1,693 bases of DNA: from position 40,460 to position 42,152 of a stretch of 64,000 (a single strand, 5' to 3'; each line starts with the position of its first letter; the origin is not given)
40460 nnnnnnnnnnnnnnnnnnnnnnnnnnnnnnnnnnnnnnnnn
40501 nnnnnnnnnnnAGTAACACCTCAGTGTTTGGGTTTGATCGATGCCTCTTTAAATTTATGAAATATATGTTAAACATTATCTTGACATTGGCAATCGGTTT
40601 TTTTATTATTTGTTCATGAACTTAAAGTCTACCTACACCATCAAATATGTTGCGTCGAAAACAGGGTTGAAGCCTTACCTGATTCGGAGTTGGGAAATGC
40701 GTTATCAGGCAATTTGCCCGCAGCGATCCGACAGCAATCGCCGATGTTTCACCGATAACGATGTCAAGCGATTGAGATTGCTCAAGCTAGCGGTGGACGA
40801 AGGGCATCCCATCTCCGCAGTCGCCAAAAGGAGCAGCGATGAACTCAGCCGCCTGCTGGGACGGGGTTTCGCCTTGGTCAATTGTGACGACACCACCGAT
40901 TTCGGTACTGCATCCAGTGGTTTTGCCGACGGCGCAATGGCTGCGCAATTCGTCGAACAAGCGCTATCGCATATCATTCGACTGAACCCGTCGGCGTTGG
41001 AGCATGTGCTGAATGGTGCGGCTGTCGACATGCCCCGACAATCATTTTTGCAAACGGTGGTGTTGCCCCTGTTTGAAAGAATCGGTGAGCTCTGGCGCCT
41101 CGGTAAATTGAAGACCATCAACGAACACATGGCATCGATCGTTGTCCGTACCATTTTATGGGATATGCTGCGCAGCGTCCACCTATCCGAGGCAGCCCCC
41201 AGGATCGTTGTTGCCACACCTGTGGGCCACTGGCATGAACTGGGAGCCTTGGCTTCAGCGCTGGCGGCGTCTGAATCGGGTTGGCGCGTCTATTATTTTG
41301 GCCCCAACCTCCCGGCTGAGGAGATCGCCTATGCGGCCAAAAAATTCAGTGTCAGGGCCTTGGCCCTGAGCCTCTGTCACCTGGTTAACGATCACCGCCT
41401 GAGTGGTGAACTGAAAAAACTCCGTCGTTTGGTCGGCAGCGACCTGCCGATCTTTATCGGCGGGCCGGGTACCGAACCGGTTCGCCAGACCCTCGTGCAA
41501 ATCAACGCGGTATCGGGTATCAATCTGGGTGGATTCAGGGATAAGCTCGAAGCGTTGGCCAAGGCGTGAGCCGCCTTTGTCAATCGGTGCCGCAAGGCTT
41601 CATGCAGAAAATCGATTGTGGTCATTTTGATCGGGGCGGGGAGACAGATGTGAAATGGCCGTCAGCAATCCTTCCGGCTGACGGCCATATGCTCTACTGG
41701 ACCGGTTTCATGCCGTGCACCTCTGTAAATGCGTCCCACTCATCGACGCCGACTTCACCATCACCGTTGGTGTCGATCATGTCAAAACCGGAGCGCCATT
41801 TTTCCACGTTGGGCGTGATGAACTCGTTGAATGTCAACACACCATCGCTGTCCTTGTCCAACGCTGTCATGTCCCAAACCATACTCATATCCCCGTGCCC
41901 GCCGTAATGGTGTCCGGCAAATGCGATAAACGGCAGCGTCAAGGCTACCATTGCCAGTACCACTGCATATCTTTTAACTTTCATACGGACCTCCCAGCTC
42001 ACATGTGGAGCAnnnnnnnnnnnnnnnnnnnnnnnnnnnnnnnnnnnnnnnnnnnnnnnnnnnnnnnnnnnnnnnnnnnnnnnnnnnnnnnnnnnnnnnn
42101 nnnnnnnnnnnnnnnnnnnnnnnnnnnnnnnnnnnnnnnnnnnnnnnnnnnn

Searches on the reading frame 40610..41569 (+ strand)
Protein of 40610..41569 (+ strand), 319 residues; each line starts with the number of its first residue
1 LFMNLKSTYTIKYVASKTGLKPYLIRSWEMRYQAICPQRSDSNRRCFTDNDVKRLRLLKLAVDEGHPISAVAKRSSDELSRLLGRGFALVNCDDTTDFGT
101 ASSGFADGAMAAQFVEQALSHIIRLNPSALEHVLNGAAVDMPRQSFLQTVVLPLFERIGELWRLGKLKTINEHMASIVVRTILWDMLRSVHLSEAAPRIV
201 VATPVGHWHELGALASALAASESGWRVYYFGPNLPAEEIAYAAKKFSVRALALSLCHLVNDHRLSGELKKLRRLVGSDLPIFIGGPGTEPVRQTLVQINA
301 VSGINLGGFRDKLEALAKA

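Call 4: search_protein_families(library=pfam, max_evalue=0.01, proteins=[window:40610-41569:+])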
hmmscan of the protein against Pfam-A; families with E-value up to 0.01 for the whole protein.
window:40610-41569:+ (319 aa): 5 families
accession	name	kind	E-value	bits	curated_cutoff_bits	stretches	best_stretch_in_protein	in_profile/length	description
PF13411.12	MerR_1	-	3.8e-13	49.8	21.6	1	9-73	1-64/69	MerR HTH family regulatory protein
PF02310.24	B12-binding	-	5.5e-11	42.8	32.1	1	198-294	2-97/121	B12 binding domain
PF02607.22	B12-binding_2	-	4.8e-05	23.9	23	1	116-182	3-69/74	B12 binding domain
PF00376.29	MerR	-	0.00027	21.1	28.2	1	10-47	1-38/38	MerR family regulatory protein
PF13518.12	HTH_28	-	0.0056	17.2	25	0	6-36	10-40/52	Helix-turn-helix domain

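Call 5: search_protein_families(library=ncbifam, max_evalue=0.01, proteins=[window:40610-41569:+])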
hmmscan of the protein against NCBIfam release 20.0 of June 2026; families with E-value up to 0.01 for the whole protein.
window:40610-41569:+ (319 aa): 8 families
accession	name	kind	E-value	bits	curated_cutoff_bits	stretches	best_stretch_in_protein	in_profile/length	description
NF052513.1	TransRegCarH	equivalog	1.3e-30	106.6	400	1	6-271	4-240/274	HTH-type transcriptional repressor CarH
NF011617.0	PRK15043.1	equivalog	3.9e-10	39.4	417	1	8-77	3-72/243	HTH-type transcriptional regulator MlrA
NF047375.1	HeatShock_HspR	equivalog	3.2e-05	23.8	105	1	7-71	2-66/92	heat shock protein transcriptional repressor HspR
TIGR02044.1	CueR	equivalog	9.6e-05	22.5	147.4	1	11-66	3-58/127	Cu(I)-responsive transcriptional regulator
NF047996.1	corrin_MtgC_2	exception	0.00027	20.5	370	1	145-256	36-149/212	glycine betaine-specific corrinoid protein MtgC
TIGR02043.1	ZntR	equivalog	0.00066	19.8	167.95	1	9-72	2-65/131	Zn(2+)-responsive transcriptional regulator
NF050798.1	TF_FtsR_Actino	equivalog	0.0031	17.7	150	1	35-58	31-55/223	transcriptional regulator FtsR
NF007590.0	PRK10227.1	equivalog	0.0078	16.3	244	0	11-66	3-58/135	Cu(I)-responsive transcriptional regulator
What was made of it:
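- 40616..41569 (+): Intact CarH-like MerR/B12-binding regulator. Pfam MerR_1, B12-binding and B12-binding_2; NCBIfam CarH model E = 1.3e-30 but 106.6 bits, far below the curated cut-off of 400 (calls 4, 5).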

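Call 15: find_related_loci(query=window:40610-41569:+, collection=genome_contigs, flank=10000)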
Query window:40610-41569:+ (319 aa) in genome_contigs; peptide patterns used: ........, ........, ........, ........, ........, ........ (x = any residue, [..] = any of these).
120 stretches matched a pattern; 8 encode a relative of the query (tblastn E <= 1e-3); 8 distinct loci.
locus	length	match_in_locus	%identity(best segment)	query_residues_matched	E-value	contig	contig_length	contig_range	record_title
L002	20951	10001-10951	93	3-319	0e+0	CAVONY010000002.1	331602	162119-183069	MAG: uncultured delta proteobacterium isolate MFD09964.bin.1.222 genome assembly, contig: contig_10231, whole genome sho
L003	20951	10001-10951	90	2-318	0e+0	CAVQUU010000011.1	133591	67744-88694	MAG: uncultured delta proteobacterium isolate MFD09964.bin.3.400 genome assembly, contig: contig_20985, whole genome sho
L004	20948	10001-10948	88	3-318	1e-177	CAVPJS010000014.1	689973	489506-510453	MAG: uncultured delta proteobacterium isolate MFD09964.bin.3.367 genome assembly, contig: contig_2319, whole genome shot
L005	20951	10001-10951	87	3-319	1e-176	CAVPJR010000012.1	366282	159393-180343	MAG: uncultured delta proteobacterium isolate MFD09964.bin.3.281 genome assembly, contig: contig_24787, whole genome sho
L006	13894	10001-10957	86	1-319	5e-176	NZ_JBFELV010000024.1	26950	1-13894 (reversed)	MAG: Desulfosarcina sp. isolate Mix_mud02.2020.12.6 k141_1514573_length_26950_cov_10.0000, whole genome shotgun sequence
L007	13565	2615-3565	86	3-319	4e-175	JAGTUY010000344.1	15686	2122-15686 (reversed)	MAG: Desulfosarcina sp. isolate SH-MAG93 SH-MAG93_contig_000344, whole genome shotgun sequence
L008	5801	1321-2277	82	1-319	6e-169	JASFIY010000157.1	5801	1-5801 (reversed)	MAG: Desulfobacteraceae bacterium isolate D0608S20remetaG_Bin_300 D0608S20remetaG_FD_scaffold_5509_c1, whole genome shot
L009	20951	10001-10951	80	3-319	7e-158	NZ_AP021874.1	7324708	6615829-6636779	Desulfosarcina alkanivorans strain PL12 chromosome, complete genome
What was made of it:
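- Relatives are MAGs from the same type of project (call 15).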

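Call 45: find_related_loci(query=window:40610-41569:+, collection=metagenome_contigs, flank=8000)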
Query window:40610-41569:+ (319 aa) in metagenome_contigs; peptide patterns used: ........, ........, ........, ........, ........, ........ (x = any residue, [..] = any of these).
153 stretches matched a pattern; 15 encode a relative of the query (tblastn E <= 1e-3); 15 distinct loci.
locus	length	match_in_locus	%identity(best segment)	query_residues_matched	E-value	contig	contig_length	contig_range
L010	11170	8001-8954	94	1-318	0e+0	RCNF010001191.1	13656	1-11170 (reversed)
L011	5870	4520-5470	90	2-318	0e+0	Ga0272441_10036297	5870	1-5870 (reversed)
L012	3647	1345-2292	87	3-318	0e+0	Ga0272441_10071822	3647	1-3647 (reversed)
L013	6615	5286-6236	86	3-319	2e-174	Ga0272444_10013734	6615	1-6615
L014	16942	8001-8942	71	3-316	1e-142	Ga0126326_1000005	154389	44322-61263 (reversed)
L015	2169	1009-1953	70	3-317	5e-150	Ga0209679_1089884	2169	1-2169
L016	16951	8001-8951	72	1-317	1e-137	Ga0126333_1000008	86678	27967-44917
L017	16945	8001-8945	70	3-317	1e-137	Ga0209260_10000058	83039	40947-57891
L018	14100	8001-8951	72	1-317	5e-137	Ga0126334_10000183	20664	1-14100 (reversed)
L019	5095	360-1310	59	2-318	1e-120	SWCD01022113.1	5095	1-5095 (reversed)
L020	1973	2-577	82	127-318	4e-99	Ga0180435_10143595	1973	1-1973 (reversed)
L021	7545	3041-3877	24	8-303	1e-22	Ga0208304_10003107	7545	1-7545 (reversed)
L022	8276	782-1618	24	8-303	1e-22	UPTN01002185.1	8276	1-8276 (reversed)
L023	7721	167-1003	24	8-303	1e-22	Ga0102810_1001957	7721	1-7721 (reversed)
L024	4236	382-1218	24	8-303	1e-22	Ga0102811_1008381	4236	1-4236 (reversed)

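Call 47: search_protein_families(library=pfam, max_evalue=0.01, proteins=[L002:16608-17393:+, L002:17417-17785:+, L002:17841-18242:-, L002:13709-14650:+, L002:11578-13119:-, L009:11606-12805:-])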
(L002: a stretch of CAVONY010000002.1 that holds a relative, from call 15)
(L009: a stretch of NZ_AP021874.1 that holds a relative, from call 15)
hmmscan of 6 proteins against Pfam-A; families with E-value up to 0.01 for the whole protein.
L002:16608-17393:+ (261 aa): 1 family
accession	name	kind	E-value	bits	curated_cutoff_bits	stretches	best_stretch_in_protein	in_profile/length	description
PF02219.23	MTHFR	-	4.8e-11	43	24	1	79-178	81-181/287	Methylenetetrahydrofolate reductase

L002:17417-17785:+ (122 aa): 1 family
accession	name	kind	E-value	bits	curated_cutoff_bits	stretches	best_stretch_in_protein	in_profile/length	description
PF04241.20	DUF423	-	2.3e-29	101.9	25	1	19-105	1-86/86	Protein of unknown function (DUF423)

L002:17841-18242:- (133 aa): 2 families
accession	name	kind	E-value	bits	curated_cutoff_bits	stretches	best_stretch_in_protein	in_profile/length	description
PF10604.15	Polyketide_cyc2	-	8.8e-09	36.2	27.4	1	10-102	9-106/142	Polyketide cyclase / dehydrase and lipid transport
PF03364.25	Polyketide_cyc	-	0.0027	18.4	23.4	1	12-42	2-35/126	Polyketide cyclase / dehydrase and lipid transport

L002:13709-14650:+ (313 aa): 6 families
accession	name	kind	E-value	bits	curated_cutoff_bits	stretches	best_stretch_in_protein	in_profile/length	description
PF02866.23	Ldh_1_C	-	2e-38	132.5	22.6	1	146-309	1-168/174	lactate/malate dehydrogenase, alpha/beta C-terminal domain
PF00056.29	Ldh_1_N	-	9.8e-38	129.8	27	1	7-143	3-141/141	lactate/malate dehydrogenase, NAD binding domain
PF03435.24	Sacchrp_dh_NADP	-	0.0019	19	25.1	1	7-71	1-64/129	Saccharopine dehydrogenase NADP binding domain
PF02254.24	TrkA_N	-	0.0045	17.7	23.8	1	8-79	2-70/116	TrkA-N domain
PF02826.25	2-Hacid_dh_C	-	0.0055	16.5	25.1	1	2-45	34-74/178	D-isomer specific 2-hydroxyacid dehydrogenase, NAD binding domain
PF03807.23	F420_oxidored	-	0.0093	17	21.6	0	6-77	1-65/94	NADP oxidoreductase coenzyme F420-dependent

L002:11578-13119:- (514 aa): 1 family
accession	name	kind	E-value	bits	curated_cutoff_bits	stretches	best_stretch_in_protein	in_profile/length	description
PF04244.19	DPRP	-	1.3e-78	264.3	22.1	1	8-225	1-222/224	Deoxyribodipyrimidine photo-lyase-related protein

L009:11606-12805:- (400 aa): 1 family
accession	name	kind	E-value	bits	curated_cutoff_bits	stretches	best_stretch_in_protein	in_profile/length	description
PF04244.19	DPRP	-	8.6e-25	88.3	22.1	1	36-111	144-222/224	Deoxyribodipyrimidine photo-lyase-related protein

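Call 48: search_solved_structures(query=L002:11578-13119:-, show_alignments=1)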
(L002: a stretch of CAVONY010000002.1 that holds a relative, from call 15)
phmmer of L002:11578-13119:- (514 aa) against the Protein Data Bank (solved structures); distinct sequences matched with E-value up to 0.001: 8.
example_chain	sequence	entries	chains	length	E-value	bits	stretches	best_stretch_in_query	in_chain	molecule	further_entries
7ykn_A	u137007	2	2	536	3.6e-177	593.6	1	6-512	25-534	Cryptochrome/photolyase family protein | 6-4 photolyase (FeS-BCP, CryPro)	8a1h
5kcm_A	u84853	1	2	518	1.1e-134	453.5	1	7-512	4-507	(6-4) photolyase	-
4dja_A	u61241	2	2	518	1.4e-134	453.1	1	7-512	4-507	Photolyase | Photolyase PhrB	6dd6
5lfa_A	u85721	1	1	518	4.8e-134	451.3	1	7-512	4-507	(6-4) photolyase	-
3zxs_A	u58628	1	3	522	3e-129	435.5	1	7-513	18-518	CRYPTOCHROME B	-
9hnk_A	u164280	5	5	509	2.9e-122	412.4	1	6-506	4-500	Cryptochrome/photolyase family protein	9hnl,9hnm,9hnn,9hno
9q8f_A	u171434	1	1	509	2e-121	409.7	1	6-506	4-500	Cryptochrome/photolyase family protein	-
8ijy_A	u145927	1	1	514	9.7e-108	364.5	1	10-513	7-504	Deoxyribodipyrimidine photolyase-related protein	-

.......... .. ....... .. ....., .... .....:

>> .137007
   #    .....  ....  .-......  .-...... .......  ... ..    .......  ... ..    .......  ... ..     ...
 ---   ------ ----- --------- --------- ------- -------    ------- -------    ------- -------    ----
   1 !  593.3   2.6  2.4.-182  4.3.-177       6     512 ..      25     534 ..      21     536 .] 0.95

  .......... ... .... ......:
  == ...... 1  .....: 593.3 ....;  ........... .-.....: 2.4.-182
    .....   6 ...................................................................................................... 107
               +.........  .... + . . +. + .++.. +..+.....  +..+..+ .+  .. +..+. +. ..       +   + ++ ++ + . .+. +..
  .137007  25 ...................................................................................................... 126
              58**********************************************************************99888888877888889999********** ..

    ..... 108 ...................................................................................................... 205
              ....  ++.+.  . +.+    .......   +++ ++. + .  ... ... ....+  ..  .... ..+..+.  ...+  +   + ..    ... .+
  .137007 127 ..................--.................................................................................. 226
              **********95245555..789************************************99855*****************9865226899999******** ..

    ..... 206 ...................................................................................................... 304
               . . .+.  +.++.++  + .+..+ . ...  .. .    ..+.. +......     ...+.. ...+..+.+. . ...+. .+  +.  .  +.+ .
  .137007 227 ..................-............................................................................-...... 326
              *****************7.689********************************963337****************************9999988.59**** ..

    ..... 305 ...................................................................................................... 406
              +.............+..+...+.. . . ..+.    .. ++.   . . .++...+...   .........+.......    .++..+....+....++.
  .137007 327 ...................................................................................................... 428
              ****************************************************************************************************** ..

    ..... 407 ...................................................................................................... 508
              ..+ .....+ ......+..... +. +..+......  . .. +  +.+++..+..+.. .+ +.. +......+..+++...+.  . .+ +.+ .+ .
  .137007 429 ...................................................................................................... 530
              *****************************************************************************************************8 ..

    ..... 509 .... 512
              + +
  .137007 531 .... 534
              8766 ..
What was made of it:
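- Closest known: FeS-BCP / CryPro. Same: Intact orthologs at this locus are 514 aa and align over their full length with these proteins (call 48).
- It aligns end to end with solved FeS-BCP (6-4) photolyases: 7YKN at E = 3.6e-177, plus 4DJA and 3ZXS (call 48).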

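Call 49: search_solved_structures(query=window:40610-41569:+, show_alignments=1)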
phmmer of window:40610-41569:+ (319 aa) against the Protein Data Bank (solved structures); distinct sequences matched with E-value up to 0.001: 18.
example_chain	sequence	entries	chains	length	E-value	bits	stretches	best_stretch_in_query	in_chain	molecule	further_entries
3whp_A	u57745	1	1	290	1.3e-22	83.8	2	145-290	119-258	Probable transcriptional regulator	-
5c8d_A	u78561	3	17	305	1.4e-22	83.7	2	144-290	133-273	Light-dependent transcriptional regulator CarH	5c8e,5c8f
5c8a_A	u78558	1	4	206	1e-13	54.5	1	144-290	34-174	Light-dependent transcriptional regulator CarH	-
8c31_A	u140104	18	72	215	1.2e-13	54.4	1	144-290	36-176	Probable transcriptional regulator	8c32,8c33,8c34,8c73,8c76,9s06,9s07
8c35_A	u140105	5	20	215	1.6e-13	53.9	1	144-290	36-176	Probable transcriptional regulator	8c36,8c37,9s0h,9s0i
8jbs_A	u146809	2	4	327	3e-10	43.1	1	141-271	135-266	Putative cobalamin binding protein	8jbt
2yxb_A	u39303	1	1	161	3.7e-08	36.3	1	199-318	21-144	Coenzyme B12-dependent mutase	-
8j2w_A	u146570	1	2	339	3.7e-07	33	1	143-290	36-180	Cobalamin-binding protein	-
8j2x_A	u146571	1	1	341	3.7e-07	33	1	143-290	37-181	Cobalamin-binding protein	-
8g3h_A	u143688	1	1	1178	6.6e-06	28.9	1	141-287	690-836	Methionine synthase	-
9cbr_A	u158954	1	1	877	8.5e-05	25.3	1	147-287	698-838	Methionine synthase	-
9cbo_A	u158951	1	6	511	9.8e-05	25.1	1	149-287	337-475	Methionine synthase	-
8ssd_A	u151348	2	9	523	0.00013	24.7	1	152-287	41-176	Methionine synthase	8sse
2jml_A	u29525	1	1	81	0.00015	24.5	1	8-71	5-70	DNA BINDING DOMAIN/TRANSCRIPTIONAL REGULATOR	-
9cbp_A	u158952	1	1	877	0.00015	24.5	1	147-287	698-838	Methionine synthase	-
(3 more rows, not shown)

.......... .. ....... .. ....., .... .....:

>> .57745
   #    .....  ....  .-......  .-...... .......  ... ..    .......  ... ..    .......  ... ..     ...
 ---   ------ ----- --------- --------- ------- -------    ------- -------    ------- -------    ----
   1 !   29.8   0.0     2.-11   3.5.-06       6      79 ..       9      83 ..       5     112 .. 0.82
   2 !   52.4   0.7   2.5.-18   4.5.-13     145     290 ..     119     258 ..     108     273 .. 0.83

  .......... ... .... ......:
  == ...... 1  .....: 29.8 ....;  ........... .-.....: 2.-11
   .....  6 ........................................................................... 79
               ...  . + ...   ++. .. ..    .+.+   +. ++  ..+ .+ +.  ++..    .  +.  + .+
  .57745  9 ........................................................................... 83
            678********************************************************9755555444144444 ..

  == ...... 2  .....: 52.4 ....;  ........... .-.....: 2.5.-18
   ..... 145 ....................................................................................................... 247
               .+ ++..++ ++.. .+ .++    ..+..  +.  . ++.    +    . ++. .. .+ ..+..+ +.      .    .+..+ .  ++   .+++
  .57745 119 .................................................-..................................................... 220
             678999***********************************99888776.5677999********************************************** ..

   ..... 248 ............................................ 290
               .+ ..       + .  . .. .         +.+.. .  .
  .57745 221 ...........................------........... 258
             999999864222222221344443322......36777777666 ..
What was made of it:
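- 40616..41569 (+): Best solved relative is T. thermophilus CarH (call 49).
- On CarH/LitR AdoCbl photoreceptor repressor (the neighbouring regulator): The best PDB hits are TtCarH entries 3WHP and 5C8D (call 49). GELW, NEH, GHWH and GPNLP align with the TtCarH residues (call 49).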

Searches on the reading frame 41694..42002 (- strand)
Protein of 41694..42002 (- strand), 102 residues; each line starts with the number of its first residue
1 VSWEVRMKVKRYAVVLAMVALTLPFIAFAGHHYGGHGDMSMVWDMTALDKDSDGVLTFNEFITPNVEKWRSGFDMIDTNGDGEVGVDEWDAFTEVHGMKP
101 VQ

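Call 4: search_protein_families(library=pfam, max_evalue=0.01, proteins=[window:41694-42002:-])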
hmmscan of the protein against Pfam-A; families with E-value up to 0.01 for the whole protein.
window:41694-42002:- (102 aa): 5 families
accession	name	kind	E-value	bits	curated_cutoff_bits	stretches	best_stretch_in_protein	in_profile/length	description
PF00036.39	EF-hand_1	-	7e-09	35.1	25.4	2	69-90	2-23/29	EF hand domain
PF13202.12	EF-hand_5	-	1.4e-08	34.2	25.9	1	73-92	5-24/25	EF hand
PF13405.12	EF-hand_6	-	4.1e-08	32.7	25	1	69-92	2-25/30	EF-hand domain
PF13499.12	EF-hand_7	-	4.3e-07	30.6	30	0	69-94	4-30/67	EF-hand domain pair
PF13833.12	EF-hand_8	-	0.00044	20.4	28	0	45-62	31-48/54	EF-hand domain pair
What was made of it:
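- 41694..41984 (-): Intact secreted-looking EF-hand protein gene (96 aa counted from the ATG). It lies downstream of, and co-oriented with, the photolyase remnant. Pfam EF-hand matches (call 4).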

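Call 5: search_protein_families(library=ncbifam, max_evalue=0.01, proteins=[window:41694-42002:-])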
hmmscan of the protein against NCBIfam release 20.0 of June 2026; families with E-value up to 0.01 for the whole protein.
window:41694-42002:- (102 aa): 1 family
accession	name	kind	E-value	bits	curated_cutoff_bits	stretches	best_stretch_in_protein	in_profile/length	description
NF041410.1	XopAW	subfamily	0.0034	17.2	120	1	46-93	110-162/235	XopAW family type III secretion system calcium-binding effector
